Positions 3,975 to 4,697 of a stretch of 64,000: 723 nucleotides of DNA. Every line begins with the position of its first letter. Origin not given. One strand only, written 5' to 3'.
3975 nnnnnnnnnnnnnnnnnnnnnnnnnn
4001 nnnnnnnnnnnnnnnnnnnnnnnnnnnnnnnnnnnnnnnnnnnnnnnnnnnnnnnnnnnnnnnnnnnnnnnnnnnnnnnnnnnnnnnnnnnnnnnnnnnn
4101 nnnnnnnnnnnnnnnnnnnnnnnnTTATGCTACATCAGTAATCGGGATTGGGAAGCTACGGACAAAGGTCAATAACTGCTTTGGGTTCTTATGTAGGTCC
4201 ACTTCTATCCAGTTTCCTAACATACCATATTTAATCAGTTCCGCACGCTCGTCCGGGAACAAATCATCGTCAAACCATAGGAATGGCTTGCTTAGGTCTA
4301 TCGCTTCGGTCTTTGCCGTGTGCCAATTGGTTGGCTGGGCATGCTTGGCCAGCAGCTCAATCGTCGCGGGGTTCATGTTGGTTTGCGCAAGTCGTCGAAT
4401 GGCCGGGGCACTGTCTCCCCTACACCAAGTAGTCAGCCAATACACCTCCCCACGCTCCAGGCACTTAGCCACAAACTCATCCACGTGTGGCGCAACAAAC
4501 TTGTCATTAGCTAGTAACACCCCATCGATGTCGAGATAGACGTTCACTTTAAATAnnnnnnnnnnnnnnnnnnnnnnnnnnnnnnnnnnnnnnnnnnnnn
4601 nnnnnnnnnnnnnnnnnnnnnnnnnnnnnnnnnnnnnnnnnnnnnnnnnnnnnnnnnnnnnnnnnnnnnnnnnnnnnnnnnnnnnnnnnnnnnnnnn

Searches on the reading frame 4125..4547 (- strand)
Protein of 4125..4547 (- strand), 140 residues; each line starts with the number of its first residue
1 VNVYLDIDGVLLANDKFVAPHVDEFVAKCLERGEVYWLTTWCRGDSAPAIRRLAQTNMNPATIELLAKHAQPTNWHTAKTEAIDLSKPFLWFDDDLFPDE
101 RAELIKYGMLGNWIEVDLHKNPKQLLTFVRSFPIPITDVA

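Call 9: search_protein_families(library=pfam, proteins=[window:4125-4547:-], max_evalue=0.1)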
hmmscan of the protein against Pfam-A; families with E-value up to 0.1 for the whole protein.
window:4125-4547:- (140 aa): 1 family
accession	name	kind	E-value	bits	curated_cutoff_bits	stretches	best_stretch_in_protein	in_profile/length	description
PF18143.6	HAD_SAK_2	-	0.0057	17.5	27.5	1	3-81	2-92/139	HAD domain in Swiss Army Knife RNA repair proteins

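Call 10: search_protein_families(library=ncbifam, proteins=[window:4125-4547:-], max_evalue=0.1)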
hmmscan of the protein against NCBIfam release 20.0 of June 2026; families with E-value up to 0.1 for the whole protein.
window:4125-4547:- (140 aa): 1 family
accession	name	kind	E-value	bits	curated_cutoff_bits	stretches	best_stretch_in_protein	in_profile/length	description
NF007762.0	PRK10444.1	equivalog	0.046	13.3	368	1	2-40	5-42/250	HAD-IIA family hydrolase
